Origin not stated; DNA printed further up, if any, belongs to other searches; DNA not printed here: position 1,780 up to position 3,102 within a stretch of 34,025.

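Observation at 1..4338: AT-rich island carrying a methyltransferase / unknown / AAA+ ATPase / PIN operon: candidate undescribed methylation-associated defence system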

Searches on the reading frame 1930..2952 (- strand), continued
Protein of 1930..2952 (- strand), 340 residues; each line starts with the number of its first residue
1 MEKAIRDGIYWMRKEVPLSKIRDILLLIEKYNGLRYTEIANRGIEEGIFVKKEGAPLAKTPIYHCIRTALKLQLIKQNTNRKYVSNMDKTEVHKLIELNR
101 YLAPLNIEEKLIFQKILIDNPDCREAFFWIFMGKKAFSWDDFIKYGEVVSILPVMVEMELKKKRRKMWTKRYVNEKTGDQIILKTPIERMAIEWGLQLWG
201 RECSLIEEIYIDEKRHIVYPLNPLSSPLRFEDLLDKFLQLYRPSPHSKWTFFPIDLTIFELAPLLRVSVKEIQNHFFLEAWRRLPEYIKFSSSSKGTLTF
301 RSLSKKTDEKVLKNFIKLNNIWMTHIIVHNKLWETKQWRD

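Call 50: predict_structure(alignment_id=A2)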
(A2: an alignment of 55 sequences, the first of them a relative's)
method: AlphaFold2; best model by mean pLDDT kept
length: 340 residues; sequences in the alignment: 55
mean_pLDDT: 95.1   pTM: 0.91
mean pLDDT of the five models: 95.1, 94.7, 94.3, 94.3, 94.1
residues with pLDDT >= 90: 314; 70-90: 16; 50-70: 5; < 50: 5
segments of 3 or more residues with pLDDT < 50: 1-3
pLDDT, mean of each block of 10 residues (from residue 1): 66 93 99 98 98 96 97 98 98 98 98 98 98 98 98 94 93 98 95 97 98 97 93 96 95 98 97 97 97 95 92 96 98 75
secondary structure, 60 per line:
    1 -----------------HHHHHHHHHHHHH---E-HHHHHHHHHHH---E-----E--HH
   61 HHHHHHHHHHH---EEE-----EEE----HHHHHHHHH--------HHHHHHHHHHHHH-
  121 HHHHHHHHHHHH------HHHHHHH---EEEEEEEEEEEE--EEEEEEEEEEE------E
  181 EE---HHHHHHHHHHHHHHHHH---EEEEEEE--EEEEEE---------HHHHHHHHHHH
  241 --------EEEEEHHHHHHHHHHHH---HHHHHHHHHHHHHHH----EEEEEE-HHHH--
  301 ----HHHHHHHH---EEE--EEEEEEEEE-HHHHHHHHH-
elements in order: H18-30 H36-46 H59-71 E75-77 E83-85 H90-98 H107-119 H121-132 H139-145 E149-160 E163-173 E180-182 H186-202 E206-212 E215-220 H230-240 E249-253 H254-265 H269-283 E288-293 H295-298 H305-312 E316-318 E321-329 H331-339

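Call 53: fold_search(model_id=the predicted structure, library=pdb)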
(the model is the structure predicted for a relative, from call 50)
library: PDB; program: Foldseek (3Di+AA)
matches with E <= 10: 439; with E <= 0.001: 0
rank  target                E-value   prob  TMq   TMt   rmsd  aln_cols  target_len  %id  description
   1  1mkm_A                3.7e-02  0.96  0.18  0.24  16.2       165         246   14  CRYSTAL STRUCTURE OF THE THERMOTOGA MARITIMA ICLR (released 2002-09-11)
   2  2o0y_A                7.0e-02  0.85  0.17  0.24  16.1       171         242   14  Crystal structure of putative transcriptional regulator RHA1_ro06953 (IclR-family) from Rhodococcus sp. (released 2006-12-26)
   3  2o0y_B                8.2e-02  0.82  0.17  0.23  17.6       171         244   13  Crystal structure of putative transcriptional regulator RHA1_ro06953 (IclR-family) from Rhodococcus sp. (released 2006-12-26)
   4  9y66_A                1.1e-01  0.23  0.13  0.09  17.3       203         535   12  attLsym bound serine integrase complex in the dimeric state (released 2026-02-04)
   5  2fok_A                1.2e-01  0.41  0.29  0.19  19.4       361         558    9  STRUCTURE OF RESTRICTION ENDONUCLEASE FOKI (released 1998-06-17)
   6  5y8t_B                1.9e-01  0.69  0.19  0.35  19.2       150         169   15  Crystal structure of Bacillus subtilis PadR in complex with p-coumaric acid (released 2017-11-29)
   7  5x12                  2.5e-01  0.57  0.19  0.33  18.6       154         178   17  Crystal structure of Bacillus subtilis PadR (released 2017-11-22)
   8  5afq_B                2.7e-01  0.14  0.18  0.14  18.7       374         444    7  Crystal structure of RPC62 - RPC32 beta (released 2015-10-07)
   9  5w1e                  4.0e-01  0.12  0.13  0.09  18.1       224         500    9  PobR in complex with PHB (released 2017-12-13)
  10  6lg2_A                6.0e-01  0.51  0.18  0.31  15.5       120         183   13  VanR bound to Vanillate (released 2020-02-12)
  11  3o2p_E                6.4e-01  0.96  0.16  0.56   2.7        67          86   12  A Dual E3 Mechanism for Rub1 Ligation to Cdc53: Dcn1(P)-Cdc53(WHB) (released 2010-09-15)
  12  4wwx_B                6.7e-01  0.06  0.13  0.08  20.8       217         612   12  Crystal structure of the core RAG1/2 recombinase (released 2015-02-25)
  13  2fxa_A                7.9e-01  0.85  0.18  0.37   6.9        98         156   12  Structure of the Protease Production Regulatory Protein hpr from Bacillus subtilis. (released 2006-03-14)
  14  6qnz_A                8.3e-01  0.66  0.20  0.13   6.0       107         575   14  Crystal structure of the site-specific DNA nickase N.BspD6I E418A Mutant (released 2020-03-04)
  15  3tdz_D                8.7e-01  0.96  0.17  0.70   2.4        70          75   10  N-terminal acetylation acts as an avidity enhancer within an interconnected multiprotein complex: Structure of a human (released 2011-10-12)
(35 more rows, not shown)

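Call 55: search_protein_families(library=pfam, alignment_id=A2, max_evalue=0.01)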
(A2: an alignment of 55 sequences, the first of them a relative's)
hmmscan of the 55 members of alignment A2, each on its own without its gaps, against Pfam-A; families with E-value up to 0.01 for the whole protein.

A. member 1, P0001 (340 aa): 0 families

B. families by the number of members that match (of 55 scanned): 2 families
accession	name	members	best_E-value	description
PF22280.2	VtrC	1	0.0036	VtrC lipocalin-like domain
PF16446.10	DUF5043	1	0.0092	Domain of unknown function (DUF5043)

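Call 68: fold_search(model_id=the predicted structure, library=viral)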
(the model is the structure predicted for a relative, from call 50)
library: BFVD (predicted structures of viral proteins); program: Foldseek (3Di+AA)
matches with E <= 10: 727; with E <= 0.001: 0
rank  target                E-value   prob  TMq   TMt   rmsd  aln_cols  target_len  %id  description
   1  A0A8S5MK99            8.0e-02  0.18  0.13  0.15  14.5       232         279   12  Uncharacterized protein [CrAss-like virus sp. ctcfK29]
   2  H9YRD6                1.0e-01  0.99  0.14  0.57   8.6        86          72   20  (no name in the UniProt tables at hand)
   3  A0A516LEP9            1.6e-01  0.14  0.12  0.08  15.1       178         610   12  (no name in the UniProt tables at hand)
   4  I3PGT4                2.2e-01  0.99  0.20  0.23   4.7        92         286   15  DNA primase [Xanthomonas phage vB_XveM_DIBBI]
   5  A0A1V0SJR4            2.3e-01  0.06  0.11  0.12  16.7       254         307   11  tRNAHis guanylyltransferase [Klosneuvirus KNV1]
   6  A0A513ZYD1            2.7e-01  0.99  0.18  0.13   3.3        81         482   16  Replicative helicase [Pantoea phage vB_PagM_AAM37]
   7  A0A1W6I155            3.0e-01  0.99  0.19  0.58   3.0        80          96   19  Putative DNA-binding protein [Sulfolobus polyhedral virus 1]
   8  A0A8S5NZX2            3.3e-01  0.09  0.06  0.12  14.7        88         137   16  Uncharacterized protein [Myoviridae sp. ctLnO19]
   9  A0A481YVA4            3.7e-01  0.09  0.10  0.06  27.8       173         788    8  Chromosome segregation ATPase [Marseillevirus LCMAC102]
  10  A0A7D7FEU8            3.9e-01  0.80  0.11  0.44   5.4        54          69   17  (no name in the UniProt tables at hand)
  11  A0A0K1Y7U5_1          4.3e-01  0.11  0.12  0.06  12.2       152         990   13  (no name in the UniProt tables at hand)
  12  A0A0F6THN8            4.5e-01  0.99  0.16  0.73   2.1        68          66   13  Uncharacterized protein [Sinorhizobium phage phiM9]
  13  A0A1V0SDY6            4.5e-01  0.05  0.09  0.04  16.1       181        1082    9  Superfamily II helicase [Indivirus ILV1]
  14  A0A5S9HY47            4.5e-01  0.03  0.10  0.04  23.8       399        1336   11  Helicase [Tenacibaculum phage PTm5]
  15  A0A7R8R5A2            4.8e-01  0.28  0.08  0.25   4.3        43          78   21  (no name in the UniProt tables at hand)
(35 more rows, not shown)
